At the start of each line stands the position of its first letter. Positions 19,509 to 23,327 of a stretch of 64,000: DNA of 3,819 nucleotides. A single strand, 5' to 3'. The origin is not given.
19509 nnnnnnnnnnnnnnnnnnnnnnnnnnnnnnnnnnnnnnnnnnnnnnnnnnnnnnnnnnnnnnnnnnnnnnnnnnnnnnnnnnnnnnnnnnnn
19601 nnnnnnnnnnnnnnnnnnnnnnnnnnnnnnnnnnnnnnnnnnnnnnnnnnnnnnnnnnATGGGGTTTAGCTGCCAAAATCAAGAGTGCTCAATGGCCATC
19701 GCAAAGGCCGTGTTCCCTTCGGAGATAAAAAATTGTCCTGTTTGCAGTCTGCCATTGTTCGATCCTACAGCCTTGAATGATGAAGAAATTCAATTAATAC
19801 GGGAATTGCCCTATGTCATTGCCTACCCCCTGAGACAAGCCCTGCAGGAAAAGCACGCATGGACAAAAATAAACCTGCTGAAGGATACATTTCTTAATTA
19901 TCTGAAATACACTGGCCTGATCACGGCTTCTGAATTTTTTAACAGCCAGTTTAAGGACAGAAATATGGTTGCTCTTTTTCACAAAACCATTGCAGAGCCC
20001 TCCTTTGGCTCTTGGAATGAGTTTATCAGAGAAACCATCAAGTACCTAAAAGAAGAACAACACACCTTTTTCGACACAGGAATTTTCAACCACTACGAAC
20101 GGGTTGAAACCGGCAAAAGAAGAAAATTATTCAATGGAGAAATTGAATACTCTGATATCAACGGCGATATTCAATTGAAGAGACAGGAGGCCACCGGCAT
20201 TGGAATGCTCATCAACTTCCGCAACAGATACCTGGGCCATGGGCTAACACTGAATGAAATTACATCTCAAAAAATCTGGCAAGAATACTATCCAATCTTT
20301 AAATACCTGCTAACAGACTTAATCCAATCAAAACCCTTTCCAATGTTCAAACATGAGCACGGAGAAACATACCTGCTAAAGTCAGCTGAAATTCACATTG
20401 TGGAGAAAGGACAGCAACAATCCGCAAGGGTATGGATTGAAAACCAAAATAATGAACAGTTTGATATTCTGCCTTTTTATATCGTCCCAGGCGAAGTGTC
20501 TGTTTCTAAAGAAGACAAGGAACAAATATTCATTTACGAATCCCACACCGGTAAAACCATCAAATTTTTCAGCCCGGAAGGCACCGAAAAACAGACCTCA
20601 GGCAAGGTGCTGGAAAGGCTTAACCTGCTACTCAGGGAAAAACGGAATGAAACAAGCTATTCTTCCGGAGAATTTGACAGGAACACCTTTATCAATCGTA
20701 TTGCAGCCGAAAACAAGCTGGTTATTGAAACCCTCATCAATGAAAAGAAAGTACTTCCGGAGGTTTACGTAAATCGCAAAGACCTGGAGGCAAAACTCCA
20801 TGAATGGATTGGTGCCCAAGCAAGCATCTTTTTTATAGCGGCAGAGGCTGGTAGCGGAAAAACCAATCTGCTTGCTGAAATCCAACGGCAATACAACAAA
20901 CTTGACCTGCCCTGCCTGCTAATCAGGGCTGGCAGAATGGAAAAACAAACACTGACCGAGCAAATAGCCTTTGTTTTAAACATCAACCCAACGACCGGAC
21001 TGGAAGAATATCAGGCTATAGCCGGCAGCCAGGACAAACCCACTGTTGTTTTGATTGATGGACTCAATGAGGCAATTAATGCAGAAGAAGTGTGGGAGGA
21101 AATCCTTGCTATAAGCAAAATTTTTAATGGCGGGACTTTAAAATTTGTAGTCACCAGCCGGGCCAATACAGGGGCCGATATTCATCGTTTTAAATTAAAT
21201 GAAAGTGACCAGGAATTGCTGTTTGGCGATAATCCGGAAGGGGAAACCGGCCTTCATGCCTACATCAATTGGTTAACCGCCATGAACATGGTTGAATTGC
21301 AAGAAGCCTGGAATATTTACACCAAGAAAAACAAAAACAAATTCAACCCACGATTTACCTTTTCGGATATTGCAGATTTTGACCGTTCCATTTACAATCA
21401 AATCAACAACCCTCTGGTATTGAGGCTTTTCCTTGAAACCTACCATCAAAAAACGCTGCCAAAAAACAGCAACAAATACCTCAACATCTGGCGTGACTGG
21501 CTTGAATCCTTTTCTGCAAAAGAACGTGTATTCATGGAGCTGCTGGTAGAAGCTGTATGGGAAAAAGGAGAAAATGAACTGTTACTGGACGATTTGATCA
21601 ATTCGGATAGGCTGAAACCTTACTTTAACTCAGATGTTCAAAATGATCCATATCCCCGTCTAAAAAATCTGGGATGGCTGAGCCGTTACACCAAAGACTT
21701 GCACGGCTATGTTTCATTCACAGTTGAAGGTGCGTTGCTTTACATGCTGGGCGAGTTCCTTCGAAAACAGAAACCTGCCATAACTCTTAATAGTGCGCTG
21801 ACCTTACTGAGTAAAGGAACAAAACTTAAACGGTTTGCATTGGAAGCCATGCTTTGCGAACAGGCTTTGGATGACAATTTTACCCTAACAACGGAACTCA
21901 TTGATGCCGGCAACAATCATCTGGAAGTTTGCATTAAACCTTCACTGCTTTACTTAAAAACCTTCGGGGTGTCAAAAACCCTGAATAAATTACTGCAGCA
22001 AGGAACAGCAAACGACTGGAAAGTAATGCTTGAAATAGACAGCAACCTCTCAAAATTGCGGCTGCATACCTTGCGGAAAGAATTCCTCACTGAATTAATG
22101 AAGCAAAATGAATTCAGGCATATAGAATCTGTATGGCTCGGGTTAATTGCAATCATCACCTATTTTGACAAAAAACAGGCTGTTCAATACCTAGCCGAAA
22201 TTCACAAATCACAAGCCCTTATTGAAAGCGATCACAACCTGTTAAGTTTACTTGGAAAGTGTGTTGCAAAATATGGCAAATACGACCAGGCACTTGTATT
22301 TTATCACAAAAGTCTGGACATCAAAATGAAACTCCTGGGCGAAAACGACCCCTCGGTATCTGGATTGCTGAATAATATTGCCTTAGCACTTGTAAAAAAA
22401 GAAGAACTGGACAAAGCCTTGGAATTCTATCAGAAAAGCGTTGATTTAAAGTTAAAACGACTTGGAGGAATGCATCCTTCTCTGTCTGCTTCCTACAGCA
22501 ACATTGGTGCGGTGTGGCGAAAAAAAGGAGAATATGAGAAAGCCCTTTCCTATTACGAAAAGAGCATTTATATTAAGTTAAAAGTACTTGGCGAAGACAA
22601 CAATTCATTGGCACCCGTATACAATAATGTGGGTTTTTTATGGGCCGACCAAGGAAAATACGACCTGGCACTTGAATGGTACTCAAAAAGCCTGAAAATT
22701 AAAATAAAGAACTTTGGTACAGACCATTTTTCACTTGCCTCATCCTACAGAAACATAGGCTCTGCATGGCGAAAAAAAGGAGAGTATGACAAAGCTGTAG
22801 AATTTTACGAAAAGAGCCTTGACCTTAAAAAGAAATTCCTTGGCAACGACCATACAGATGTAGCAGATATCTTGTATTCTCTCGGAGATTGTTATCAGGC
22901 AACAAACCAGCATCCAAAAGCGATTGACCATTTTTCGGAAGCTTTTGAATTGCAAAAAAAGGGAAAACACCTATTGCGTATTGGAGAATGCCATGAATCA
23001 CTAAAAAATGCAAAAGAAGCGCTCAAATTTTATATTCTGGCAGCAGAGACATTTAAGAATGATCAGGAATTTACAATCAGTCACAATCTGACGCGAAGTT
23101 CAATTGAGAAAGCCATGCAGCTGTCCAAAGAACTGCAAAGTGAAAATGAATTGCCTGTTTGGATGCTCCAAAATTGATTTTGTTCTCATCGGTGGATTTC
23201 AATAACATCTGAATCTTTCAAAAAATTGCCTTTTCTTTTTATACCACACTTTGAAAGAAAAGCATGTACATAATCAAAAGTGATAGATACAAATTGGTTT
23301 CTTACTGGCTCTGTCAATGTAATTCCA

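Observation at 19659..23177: NACHT-TPR STAND NTPase with an N-terminal zinc ribbon and an unassigned ~350-aa N-terminal domain, a candidate antiviral STAND (Avs-like) sensor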

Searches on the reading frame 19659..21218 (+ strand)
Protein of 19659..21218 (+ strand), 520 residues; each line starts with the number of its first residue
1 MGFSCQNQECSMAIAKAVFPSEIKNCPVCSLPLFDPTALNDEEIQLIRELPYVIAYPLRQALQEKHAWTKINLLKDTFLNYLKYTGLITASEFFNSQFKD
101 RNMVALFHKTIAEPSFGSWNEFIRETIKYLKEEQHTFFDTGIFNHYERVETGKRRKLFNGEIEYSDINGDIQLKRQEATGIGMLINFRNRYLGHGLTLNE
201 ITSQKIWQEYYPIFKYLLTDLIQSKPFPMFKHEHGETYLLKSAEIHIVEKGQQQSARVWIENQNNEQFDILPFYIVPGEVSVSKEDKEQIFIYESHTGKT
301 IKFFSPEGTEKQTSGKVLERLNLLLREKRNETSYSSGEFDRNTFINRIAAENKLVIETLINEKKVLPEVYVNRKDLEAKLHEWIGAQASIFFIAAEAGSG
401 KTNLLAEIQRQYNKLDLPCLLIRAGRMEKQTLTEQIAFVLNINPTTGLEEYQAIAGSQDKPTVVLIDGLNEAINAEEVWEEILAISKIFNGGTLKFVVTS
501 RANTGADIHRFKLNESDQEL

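Call 110: search_dna_similar(query=window:19659-21218:+, collection=plasmids, mode=protein, max_evalue=0.001, max_rows=10)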
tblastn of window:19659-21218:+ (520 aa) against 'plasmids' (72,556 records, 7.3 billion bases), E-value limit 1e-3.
No match.

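Call 111: search_dna_similar(query=window:19659-21218:+, collection=phages, mode=protein, max_evalue=0.001, max_rows=10)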
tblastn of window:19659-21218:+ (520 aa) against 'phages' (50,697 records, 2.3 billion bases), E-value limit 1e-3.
No match.

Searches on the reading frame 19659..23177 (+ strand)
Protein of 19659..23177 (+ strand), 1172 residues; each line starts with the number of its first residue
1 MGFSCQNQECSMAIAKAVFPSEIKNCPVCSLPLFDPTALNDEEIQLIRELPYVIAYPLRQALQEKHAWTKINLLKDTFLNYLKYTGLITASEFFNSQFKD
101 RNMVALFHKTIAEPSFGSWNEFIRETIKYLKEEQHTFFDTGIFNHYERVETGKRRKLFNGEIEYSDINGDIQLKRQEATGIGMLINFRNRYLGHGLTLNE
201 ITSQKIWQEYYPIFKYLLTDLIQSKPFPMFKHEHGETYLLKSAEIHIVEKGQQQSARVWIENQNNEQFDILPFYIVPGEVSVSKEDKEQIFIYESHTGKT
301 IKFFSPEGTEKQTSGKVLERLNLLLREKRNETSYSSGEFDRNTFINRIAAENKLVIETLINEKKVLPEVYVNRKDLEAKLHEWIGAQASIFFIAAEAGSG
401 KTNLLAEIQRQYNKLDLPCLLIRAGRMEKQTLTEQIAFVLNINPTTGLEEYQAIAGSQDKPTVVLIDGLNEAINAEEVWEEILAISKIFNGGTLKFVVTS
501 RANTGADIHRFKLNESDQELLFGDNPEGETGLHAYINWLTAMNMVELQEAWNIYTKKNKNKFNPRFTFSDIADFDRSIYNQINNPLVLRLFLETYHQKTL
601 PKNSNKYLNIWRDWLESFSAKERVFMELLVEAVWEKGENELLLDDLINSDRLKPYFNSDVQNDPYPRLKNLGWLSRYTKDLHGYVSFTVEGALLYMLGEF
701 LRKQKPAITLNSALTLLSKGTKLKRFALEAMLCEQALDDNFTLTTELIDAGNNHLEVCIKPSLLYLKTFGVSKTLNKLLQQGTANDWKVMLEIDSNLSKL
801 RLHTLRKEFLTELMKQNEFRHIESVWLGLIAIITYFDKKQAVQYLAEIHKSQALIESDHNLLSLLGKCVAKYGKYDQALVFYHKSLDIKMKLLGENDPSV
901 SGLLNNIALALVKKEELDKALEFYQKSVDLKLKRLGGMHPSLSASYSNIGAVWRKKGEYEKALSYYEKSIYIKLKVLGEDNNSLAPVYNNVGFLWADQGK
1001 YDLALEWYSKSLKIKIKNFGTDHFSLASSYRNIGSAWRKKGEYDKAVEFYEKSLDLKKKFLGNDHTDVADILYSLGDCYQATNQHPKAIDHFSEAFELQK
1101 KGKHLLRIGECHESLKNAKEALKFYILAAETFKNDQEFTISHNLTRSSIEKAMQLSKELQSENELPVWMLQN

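Call 5: search_protein_families(library=pfam, proteins=[window:19659-23177:+], max_evalue=0.01)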
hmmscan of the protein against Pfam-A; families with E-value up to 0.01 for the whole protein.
window:19659-23177:+ (1172 aa): 21 families
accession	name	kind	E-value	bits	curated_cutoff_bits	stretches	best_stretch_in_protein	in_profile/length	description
PF13424.12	TPR_12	-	7.8e-52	173.8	30.1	4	1026-1101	2-77/77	Tetratricopeptide repeat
PF00515.34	TPR_1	-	3.3e-37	125.2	27.8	6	1027-1059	1-33/34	Tetratricopeptide repeat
PF13374.12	TPR_10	-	6.2e-32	109.1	27.5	3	1026-1067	1-42/42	Tetratricopeptide repeat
PF07719.23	TPR_2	-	1.4e-28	97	27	4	1028-1058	2-32/34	Tetratricopeptide repeat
PF24885.1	TPR_NPHP3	-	1.6e-22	80.5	100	2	982-1104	96-218/239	Nephrocystin-3 TPR domain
PF13181.12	TPR_8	-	9e-18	63.3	25.7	1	1028-1059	2-33/34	Tetratricopeptide repeat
PF13176.12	TPR_7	-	7.9e-16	57.2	27.9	1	1030-1059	2-31/36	Tetratricopeptide repeat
PF14938.12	SNAP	-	2.4e-10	40.8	25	1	1029-1143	37-156/282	Soluble NSF attachment protein, SNAP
PF13432.12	TPR_16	-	6.3e-10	39.8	32.7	0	1075-1125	3-54/65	Tetratricopeptide repeat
PF13414.12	TPR_11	-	3e-09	36.9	26.8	0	997-1016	6-25/42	TPR repeat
PF14559.12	TPR_19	-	5.5e-07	30.2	25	0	1040-1093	4-49/68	Tetratricopeptide repeat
PF04212.24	MIT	-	6.6e-06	26.6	30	0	1039-1056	16-33/66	MIT (microtubule interacting and transport) domain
PF13174.12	TPR_6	-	7e-06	26.8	26.3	0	1071-1093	2-24/33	Tetratricopeptide repeat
PF12895.13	ANAPC3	-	1.8e-05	25.3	27.2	1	1040-1124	2-78/82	Anaphase-promoting complex, cyclosome, subunit 3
PF24883.2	NPHP3_N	-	6.8e-05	23.6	24.8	0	456-501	120-164/164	Nephrocystin 3, N-terminal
PF13428.12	TPR_14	-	0.00011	23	23.5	0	1070-1099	2-31/44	Tetratricopeptide repeat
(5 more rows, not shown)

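Call 6: search_protein_families(library=padloc, proteins=[window:19659-23177:+], max_evalue=0.01)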
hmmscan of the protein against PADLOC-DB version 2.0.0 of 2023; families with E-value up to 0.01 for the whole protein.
window:19659-23177:+ (1172 aa): 3 families
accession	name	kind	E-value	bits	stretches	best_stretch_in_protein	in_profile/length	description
PDLC02164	Avs2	-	2.3e-11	40.2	1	366-484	320-442/1504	-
PDLC01169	TPR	-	2.2e-10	38.3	2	987-1112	111-221/252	TPR repeats containing protein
PDLC02161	Avs2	-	2e-07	27.1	1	385-501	338-458/1499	-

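Call 7: search_protein_families(library=ncbifam, proteins=[window:19659-23177:+], max_evalue=0.01)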
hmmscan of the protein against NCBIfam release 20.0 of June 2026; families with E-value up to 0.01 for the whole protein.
window:19659-23177:+ (1172 aa): 16 families
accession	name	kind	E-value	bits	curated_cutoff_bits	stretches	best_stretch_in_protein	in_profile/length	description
NF040586.1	FxSxx_TPR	equivalog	1.1e-19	70.5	300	1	791-1097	308-626/830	FxSxx-COOH system tetratricopeptide repeat protein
NF053520.1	HK_Porph_FimS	equivalog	1.1e-19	70.2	600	2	979-1114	118-249/618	sensor histidine kinase FimS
NF002725.1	PRK02603.1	equivalog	6.3e-18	65.4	143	3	1030-1105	39-108/173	photosystem I assembly protein Ycf3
NF040959.1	MamA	equivalog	1.7e-13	50.5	200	1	944-1126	38-197/204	magnetosome protein MamA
TIGR02552.1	LcrH_SycD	equivalog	9.3e-11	41.6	104.8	1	1070-1142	53-126/136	SycD/LcrH family type III secretion system chaperone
NF041717.1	HaaA_phane_TPR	equivalog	1.2e-07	30.3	1125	1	916-1014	767-861/882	cyclophane-containing RiPP biosynthesis TPR protein HaaT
TIGR02917.1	PEP_TPR_lipo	equivalog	1.9e-07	29.4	312.2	1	1052-1164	585-700/899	XrtA/PEP-CTERM system TPR-repeat protein PrsT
NF033762.1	social_mot_Tgl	equivalog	2.6e-07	30.2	225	0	987-1061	102-170/252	social motility TPR repeat lipoprotein Tgl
NF052312.1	T9SS_PorW_SprE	equivalog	3.2e-07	29.4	250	2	1030-1117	293-377/716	type IX secretion system periplasmic lipoprotein PorW/SprE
TIGR02521.1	type_IV_pilW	equivalog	5.4e-07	29.4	154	1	940-1059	62-167/234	type IV pilus biogenesis/stability protein PilW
NF053617.1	SARPRegAfsRStmc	equivalog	7.7e-05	20.8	1430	1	954-1122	747-909/986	SARP-family global regulator AfsR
TIGR00540.1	TPR_hemY_coli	hypoth_equivalog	0.00038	19.3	142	0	1064-1125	321-382/385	heme biosynthesis-associated TPR protein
NF008757.0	PRK11788.1-5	equivalog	0.0012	18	363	0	1056-1124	236-304/388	lipopolysaccharide assembly protein LapB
NF033758.1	gliding_GltE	equivalog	0.005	15.9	225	0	969-1090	70-175/411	adventurous gliding motility TPR repeat lipoprotein GltE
NF008753.0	PRK11788.1-1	equivalog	0.006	15.7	395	0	1033-1126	220-305/389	lipopolysaccharide assembly protein LapB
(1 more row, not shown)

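Call 8: search_solved_structures(query=window:19659-23177:+, max_evalue=0.01)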
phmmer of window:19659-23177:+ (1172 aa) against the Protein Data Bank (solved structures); distinct sequences matched with E-value up to 0.01: 93 (the best 60 are shown).
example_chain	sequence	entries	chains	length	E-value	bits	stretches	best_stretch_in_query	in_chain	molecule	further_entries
9qhb_A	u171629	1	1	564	3.1e-86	293.4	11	946-1099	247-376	Engineered tetratricopeptide repeat protein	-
9qhc_A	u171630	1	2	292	2.4e-30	108.3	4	948-1102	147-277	Engineered tetratricopeptide repeat protein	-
8bu0_A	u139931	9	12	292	9.5e-30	106.4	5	987-1057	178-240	Consensus tetratricopeptide repeat protein | Crystal structure of an 8-repeat consensus TPR superhelix with Zinc. | Monomer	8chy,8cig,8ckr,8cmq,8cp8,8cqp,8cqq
7obi_A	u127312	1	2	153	1.2e-29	106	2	940-1057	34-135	CTPR-rv4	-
7ai4_A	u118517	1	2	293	4.2e-24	87.7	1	869-1085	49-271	Isoform C of Kinesin light chain 1,Isoform C of Kinesin light chain 1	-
9pmb_C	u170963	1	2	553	2.5e-23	85.1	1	869-1054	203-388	Kinesin light chain 1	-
3nf1_A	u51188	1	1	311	4.8e-23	84.2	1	869-1054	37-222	Kinesin light chain 1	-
6fuz_A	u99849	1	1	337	1.1e-22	82.9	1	869-1054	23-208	Kinesin light chain 1,Kinesin light chain 1,C-Jun-amino-terminal kinase-interacting protei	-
6fv0_A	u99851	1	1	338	1.1e-22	82.9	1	869-1054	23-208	Kinesin light chain 1,Torsin-1A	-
6swu_A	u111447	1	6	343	1.2e-22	82.8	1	869-1054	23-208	Kinesin light chain 1,Kinesin light chain 1,TPR domain of kinesin light chain 1 in complex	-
5oj8_A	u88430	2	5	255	3e-22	81.5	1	869-1054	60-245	Kinesin light chain 1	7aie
6ejn_A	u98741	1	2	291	1.1e-19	73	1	869-1055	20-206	Kinesin light chain 2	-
6f9i_A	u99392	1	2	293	1.1e-19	73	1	869-1055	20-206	Kinesin light chain 2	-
5ojf_A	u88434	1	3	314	1.4e-19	72.7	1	869-1055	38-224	Kinesin light chain 2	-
5fjy_A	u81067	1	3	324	1.8e-19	72.3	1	869-1055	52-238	KINESIN LIGHT CHAIN 2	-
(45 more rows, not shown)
